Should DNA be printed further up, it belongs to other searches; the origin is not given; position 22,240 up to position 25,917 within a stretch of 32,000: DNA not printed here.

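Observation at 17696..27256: Five-gene operon: DUF2309/DabA embedded among four complex-I-type antiporter subunits, an expanded DAB-like inorganic-carbon pump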

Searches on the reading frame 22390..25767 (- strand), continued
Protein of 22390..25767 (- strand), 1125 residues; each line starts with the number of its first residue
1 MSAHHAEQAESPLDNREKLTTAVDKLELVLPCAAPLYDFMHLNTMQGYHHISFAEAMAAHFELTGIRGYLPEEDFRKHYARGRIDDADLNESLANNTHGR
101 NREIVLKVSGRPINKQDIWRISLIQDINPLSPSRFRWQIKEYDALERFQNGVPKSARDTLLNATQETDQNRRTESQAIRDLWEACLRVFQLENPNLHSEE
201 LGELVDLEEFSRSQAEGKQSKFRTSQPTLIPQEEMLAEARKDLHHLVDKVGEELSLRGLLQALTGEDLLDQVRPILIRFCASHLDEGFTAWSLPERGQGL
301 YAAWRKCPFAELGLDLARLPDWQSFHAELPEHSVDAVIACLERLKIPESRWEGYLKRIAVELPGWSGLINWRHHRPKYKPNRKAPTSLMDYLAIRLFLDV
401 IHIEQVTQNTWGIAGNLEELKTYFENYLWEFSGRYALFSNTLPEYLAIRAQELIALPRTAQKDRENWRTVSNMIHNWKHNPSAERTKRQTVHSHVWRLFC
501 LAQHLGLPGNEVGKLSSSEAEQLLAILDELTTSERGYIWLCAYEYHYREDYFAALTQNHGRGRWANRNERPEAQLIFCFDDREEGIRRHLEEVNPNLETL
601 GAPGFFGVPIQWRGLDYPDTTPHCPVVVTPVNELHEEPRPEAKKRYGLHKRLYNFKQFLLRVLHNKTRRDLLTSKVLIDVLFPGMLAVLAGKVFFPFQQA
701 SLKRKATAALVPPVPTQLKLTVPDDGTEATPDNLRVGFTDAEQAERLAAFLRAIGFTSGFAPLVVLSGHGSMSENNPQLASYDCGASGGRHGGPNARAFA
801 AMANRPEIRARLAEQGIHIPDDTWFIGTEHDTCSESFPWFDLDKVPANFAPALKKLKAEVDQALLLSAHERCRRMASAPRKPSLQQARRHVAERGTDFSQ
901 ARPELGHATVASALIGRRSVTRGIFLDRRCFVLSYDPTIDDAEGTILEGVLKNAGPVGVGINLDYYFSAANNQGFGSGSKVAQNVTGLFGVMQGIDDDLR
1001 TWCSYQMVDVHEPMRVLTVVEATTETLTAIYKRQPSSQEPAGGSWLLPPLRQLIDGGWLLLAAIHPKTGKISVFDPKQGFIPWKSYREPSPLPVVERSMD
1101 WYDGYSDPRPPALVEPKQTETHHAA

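Call 69: predict_structure(alignment_id=A1)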
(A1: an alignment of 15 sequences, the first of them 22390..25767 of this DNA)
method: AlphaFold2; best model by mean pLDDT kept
length: 1125 residues; sequences in the alignment: 15
mean_pLDDT: 61.0   pTM: 0.54
mean pLDDT of the five models: 61.0, 57.2, 55.6, 54.9, 51.9
residues with pLDDT >= 90: 32; 70-90: 409; 50-70: 304; < 50: 380
segments of 3 or more residues with pLDDT < 50: 1-11, 31-47, 64-66, 131-134, 136-138, 140-157, 163-182, 184-229, 284-293, 370-381, 481-489, 603-631, 663-679, 688-697, 770-794, 874-878, 895-920, 927-930, 936-938, 952-1012, 1038-1048, 1105-1108, 1119-1125
pLDDT, mean of each block of 10 residues (from residue 1): 36 71 64 36 44 68 54 74 82 83 79 86 74 48 39 46 45 45 47 40 40 41 42 74 87 80 73 59 43 56 68 55 83 90 90 77 51 43 64 86 86 90 90 79 60 71 64 66 43 65 65 62 79 79 80 74 57 71 66 73 39 31 30 62 74 64 42 45 49 47 60 66 61 64 70 67 75 33 32 58 87 84 84 69 84 88 80 52 75 49 32 42 53 50 57 36 28 25 28 29 31 59 78 57 39 68 78 84 77 72 55 61 32
secondary structure, 60 per line:
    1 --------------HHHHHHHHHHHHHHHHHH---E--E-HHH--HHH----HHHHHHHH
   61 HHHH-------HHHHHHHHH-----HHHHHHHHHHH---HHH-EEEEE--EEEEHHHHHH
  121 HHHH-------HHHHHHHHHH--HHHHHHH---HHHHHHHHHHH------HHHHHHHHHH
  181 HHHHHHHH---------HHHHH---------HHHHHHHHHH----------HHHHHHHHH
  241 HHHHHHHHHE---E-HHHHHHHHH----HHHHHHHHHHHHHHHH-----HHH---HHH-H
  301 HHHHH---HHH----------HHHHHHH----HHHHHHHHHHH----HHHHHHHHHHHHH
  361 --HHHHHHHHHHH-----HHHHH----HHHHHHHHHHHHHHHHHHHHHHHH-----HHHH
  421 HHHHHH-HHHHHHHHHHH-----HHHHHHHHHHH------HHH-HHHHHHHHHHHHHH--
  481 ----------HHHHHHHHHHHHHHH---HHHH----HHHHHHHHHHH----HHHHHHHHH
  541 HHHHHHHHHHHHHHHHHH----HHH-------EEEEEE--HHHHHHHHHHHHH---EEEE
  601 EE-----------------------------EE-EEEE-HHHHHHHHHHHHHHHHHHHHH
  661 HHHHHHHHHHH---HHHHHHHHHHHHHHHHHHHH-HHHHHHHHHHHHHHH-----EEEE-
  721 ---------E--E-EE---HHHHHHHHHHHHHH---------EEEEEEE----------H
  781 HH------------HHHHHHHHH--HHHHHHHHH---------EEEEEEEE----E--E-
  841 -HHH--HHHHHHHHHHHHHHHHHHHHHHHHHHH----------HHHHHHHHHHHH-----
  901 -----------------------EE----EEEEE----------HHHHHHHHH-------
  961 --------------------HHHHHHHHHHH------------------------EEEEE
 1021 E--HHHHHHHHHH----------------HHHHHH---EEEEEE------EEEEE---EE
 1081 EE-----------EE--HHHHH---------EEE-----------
elements in order (helices of 4 or more, strands of 3 or more residues): H15-32 H53-64 H72-80 H86-96 E104-108 E111-114 H115-124 H132-141 H144-150 H154-164 H171-188 H198-202 H212-221 H232-249 H256-264 H269-284 H300-305 H322-328 H333-343 H348-360 H363-373 H379-383 H388-411 H417-426 H428-438 H444-454 H465-478 H491-505 H509-512 H517-527 H532-558 E573-578 H581-593 E597-602 E635-638 H640-671 H675-694 H696-710 E716-719 H740-753 E763-769 H795-803 H806-814 E824-831 H847-873 H884-895 E930-934 H945-953 H981-991 E1016-1021 H1024-1033 H1050-1055 E1059-1064 E1071-1075 E1079-1082 H1098-1102 E1112-1114

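Call 74: search_protein_representatives(protein=window:22390-25767:-)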
Query: 1125 residues. Proteins with E-value up to 0.001 (for the whole library): 3658; up to 1e-10: 2691; up to 1e-30: 1683. The best 150 are listed.
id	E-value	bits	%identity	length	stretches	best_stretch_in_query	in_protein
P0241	0.0e+00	1058.4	47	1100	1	13-1118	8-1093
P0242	1.9e-295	999.6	46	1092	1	4-1114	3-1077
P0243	8.0e-283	957.8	44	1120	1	21-1119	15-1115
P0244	1.0e-272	924.3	43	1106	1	22-1115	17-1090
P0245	2.1e-271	920.0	47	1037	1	27-1118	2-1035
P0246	8.4e-268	908.1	42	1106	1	8-1120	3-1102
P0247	8.5e-264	894.8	46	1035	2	235-1115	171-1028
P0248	3.3e-259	879.6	40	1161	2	241-1117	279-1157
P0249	9.8e-259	878.0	44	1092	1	11-1115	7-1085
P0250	1.0e-254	864.7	40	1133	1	19-1116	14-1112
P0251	1.4e-253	861.0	40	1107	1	15-1118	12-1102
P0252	1.4e-253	860.9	44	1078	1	9-1116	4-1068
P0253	2.4e-247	840.3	43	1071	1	14-1115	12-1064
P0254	8.1e-247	838.6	40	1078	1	20-1114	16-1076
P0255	2.0e-245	833.9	43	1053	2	180-1111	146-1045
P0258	3.2e-239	813.4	43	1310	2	227-1048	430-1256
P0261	3.6e-235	800.0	37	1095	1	9-1118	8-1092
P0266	1.0e-215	735.6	40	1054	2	235-1117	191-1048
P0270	3.3e-211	720.6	41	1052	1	15-1116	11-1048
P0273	4.4e-207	707.0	39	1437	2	217-1093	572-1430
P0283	3.3e-189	647.8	38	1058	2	492-1125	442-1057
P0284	2.1e-185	635.2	37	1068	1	9-1119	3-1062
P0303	3.0e-168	578.4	38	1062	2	493-1114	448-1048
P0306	1.3e-165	569.6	39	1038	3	492-1125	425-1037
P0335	3.7e-149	515.1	39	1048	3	487-1117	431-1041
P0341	3.3e-148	512.0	35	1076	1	17-1076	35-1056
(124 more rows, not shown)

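Call 75: find_encoding_contigs(protein=P0261, flank=8000, max_places=2)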
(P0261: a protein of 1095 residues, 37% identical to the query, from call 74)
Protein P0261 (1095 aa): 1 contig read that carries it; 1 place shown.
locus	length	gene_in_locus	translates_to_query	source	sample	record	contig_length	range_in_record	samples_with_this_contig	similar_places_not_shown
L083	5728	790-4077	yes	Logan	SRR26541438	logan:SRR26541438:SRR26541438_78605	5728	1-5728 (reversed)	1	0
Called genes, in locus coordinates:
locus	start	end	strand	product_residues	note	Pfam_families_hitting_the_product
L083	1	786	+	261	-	?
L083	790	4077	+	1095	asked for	PF10070:DabA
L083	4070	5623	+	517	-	PF00662:Proton_antipo_N, PF00361:Proton_antipo_M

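Call 76: find_encoding_contigs(protein=P0284, flank=9000, max_places=2)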
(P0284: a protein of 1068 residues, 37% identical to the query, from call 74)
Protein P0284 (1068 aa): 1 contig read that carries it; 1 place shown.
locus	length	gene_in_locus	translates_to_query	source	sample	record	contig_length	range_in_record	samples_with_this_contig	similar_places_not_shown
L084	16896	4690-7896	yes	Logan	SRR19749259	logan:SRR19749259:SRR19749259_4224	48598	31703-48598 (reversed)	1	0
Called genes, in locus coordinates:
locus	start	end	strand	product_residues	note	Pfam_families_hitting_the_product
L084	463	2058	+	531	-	PF00009:GTP_EFTU, PF01926:MMR_HSR1 (faint), PF22042:EF-G_D2, PF03144:GTP_EFTU_D2, PF16658:RF3_C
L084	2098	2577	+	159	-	PF01613:Flavin_Reduct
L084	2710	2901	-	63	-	-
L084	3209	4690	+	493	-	PF00361:Proton_antipo_M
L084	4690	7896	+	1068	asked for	PF10070:DabA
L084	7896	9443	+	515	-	PF00361:Proton_antipo_M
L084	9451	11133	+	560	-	PF00361:Proton_antipo_M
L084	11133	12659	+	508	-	PF00361:Proton_antipo_M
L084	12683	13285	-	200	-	PF00881:Nitroreductase, PF14512:TM1586_NiRdase (faint)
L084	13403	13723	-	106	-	PF18032:FRP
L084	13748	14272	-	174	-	PF01035:DNA_binding_1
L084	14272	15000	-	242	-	PF18306:LDcluster4, PF03641:Lysine_decarbox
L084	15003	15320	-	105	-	PF13442:Cytochrome_CBB3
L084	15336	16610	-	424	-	PF01979:Amidohydro_1, PF12890:DHOase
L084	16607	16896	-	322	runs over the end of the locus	PF02729:OTCace_N, PF00185:OTCace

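Call 77: find_encoding_contigs(protein=P0341, flank=9000, max_places=2)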
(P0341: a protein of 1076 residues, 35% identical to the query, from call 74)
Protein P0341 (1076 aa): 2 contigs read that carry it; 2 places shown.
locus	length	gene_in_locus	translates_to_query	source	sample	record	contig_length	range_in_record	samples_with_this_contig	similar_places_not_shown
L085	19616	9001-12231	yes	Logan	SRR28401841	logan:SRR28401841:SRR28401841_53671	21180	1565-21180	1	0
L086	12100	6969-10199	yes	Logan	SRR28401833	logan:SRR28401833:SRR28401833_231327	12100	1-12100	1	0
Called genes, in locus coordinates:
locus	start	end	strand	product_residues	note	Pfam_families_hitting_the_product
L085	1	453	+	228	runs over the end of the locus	PF01558:POR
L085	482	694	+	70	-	PF12797:Fer4_2 (faint), PF12837:Fer4_6 (faint), PF13237:Fer4_10 (faint), PF14697:Fer4_21, PF12838:Fer4_7 (weak)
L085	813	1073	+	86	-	-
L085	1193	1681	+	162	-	PF03259:Robl_LC7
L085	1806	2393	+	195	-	PF00025:Arf (weak), PF00071:Ras (weak)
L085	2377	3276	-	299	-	PF03308:MeaB, PF02492:cobW (faint), PF03029:ATP_bind_1 (faint)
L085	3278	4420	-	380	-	PF02771:Acyl-CoA_dh_N, PF02770:Acyl-CoA_dh_M, PF00441:Acyl-CoA_dh_1, PF08028:Acyl-CoA_dh_2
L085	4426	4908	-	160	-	PF12172:zf-ChsH2 (weak), PF01796:OB_ChsH2_C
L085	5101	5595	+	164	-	-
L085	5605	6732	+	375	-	PF13421:Band_7_1, PF01145:Band_7, PF17032:Zn_ribbon_15 (faint), PF13248:Zn_ribbon_3 (faint), PF10571:UPF0547 (weak), PF12773:DZR, PF13240:Zn_Ribbon_1 (weak)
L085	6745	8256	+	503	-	-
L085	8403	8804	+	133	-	PF10057:MpsC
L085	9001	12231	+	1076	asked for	PF10070:DabA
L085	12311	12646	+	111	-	PF00543:P-II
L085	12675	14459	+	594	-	PF00662:Proton_antipo_N, PF00361:Proton_antipo_M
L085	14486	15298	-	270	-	PF00106:adh_short, PF01370:Epimerase (faint), PF08659:KR, PF23441:SDR, PF13561:adh_short_C2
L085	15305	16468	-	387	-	PF00291:PALP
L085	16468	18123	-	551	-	PF13371:TPR_9 (faint), PF13428:TPR_14 (faint), PF13424:TPR_12 (weak), PF00515:TPR_1, PF07719:TPR_2, PF13181:TPR_8, PF13424:TPR_12 (weak), PF13414:TPR_11 (weak), +3 more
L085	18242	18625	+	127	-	PF13480:Acetyltransf_6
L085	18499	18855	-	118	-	PF07719:TPR_2 (faint), PF13428:TPR_14 (faint), PF13432:TPR_16, PF14559:TPR_19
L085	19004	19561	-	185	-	PF00578:AhpC-TSA, PF08534:Redoxin, PF00255:GSHPx (weak), PF00085:Thioredoxin, PF13098:Thioredoxin_2, PF13905:Thioredoxin_8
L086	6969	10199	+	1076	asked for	PF10070:DabA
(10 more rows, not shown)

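Call 78: find_encoding_contigs(protein=P0273, flank=9000, max_places=2)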
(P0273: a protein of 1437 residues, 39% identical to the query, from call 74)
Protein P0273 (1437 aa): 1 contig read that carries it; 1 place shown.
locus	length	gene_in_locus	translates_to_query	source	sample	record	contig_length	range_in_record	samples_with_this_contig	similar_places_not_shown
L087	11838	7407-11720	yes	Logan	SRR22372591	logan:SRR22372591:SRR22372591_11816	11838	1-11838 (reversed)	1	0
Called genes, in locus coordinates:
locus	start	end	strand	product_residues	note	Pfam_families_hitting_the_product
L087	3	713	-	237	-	?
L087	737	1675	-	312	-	PF00491:Arginase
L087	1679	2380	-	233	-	PF01862:PvlArgDC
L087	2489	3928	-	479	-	PF00171:Aldedh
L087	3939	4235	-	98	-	-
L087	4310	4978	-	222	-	PF13462:Thioredoxin_4, PF01323:DSBA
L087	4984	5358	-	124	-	PF00472:RF-1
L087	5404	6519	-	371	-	PF01916:DS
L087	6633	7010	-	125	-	PF10057:MpsC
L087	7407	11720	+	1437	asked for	PF10070:DabA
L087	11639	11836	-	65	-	?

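Call 82: search_protein_families(library=pfam, proteins=[L050:6164-6799:+, L050:6900-7871:+, L050:11252-11863:+, L050:11870-12904:+, L050:12954-13865:+, L050:14613-16772:+], max_evalue=0.01)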
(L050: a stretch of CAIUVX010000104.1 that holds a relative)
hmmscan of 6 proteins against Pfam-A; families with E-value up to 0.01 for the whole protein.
L050:6164-6799:+ (211 aa): 1 family
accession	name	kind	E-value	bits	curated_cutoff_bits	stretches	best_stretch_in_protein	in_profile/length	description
PF05494.18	MlaC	-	2.8e-49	167.5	26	1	39-199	3-165/166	MlaC protein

L050:6900-7871:+ (323 aa): 6 families
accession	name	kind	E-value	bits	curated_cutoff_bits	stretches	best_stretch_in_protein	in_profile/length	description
PF08003.17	Methyltransf_9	-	2e-134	448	23.8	1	8-322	2-314/315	Protein of unknown function (DUF1698)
PF13489.12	Methyltransf_23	-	1.8e-09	38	27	1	114-272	11-163/164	Methyltransferase domain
PF08241.18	Methyltransf_11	-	3.9e-09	37.5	21.2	1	128-225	1-95/95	Methyltransferase domain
PF13847.12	Methyltransf_31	-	6.7e-09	36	27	1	127-233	7-114/145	Methyltransferase domain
PF13649.12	Methyltransf_25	-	4.8e-08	34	27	1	127-221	1-97/97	Methyltransferase domain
PF08242.18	Methyltransf_12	-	1.4e-05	26.1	30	1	128-223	1-98/98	Methyltransferase domain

L050:11252-11863:+ (203 aa): 1 family
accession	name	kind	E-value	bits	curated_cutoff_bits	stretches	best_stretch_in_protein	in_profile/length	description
PF01725.21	Ham1p_like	-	1.3e-64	218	22.5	1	9-195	1-185/186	Ham1 family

L050:11870-12904:+ (344 aa): 1 family
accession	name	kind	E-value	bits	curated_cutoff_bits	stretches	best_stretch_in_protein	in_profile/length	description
PF01636.29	APH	-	2.5e-17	63.9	23.2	1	16-259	2-227/239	Phosphotransferase enzyme family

L050:12954-13865:+ (303 aa): 1 family
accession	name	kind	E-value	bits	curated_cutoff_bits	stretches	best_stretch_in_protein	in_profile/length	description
PF00892.27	EamA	-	7.8e-35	120.5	28.2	2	162-298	2-133/135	EamA-like transporter family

L050:14613-16772:+ (719 aa): 3 families
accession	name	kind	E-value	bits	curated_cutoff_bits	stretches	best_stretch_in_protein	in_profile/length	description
PF03781.23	FGE-sulfatase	-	4.7e-38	131.7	23.3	1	470-713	7-254/255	Sulfatase-modifying factor enzyme 1-like domain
PF01650.23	Peptidase_C13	-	0.00012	22.2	22.8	1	65-147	97-168/258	Peptidase C13 family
PF14538.11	Raptor_N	-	0.00047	20.4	27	1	69-148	80-151/151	Raptor N-terminal CASPase like domain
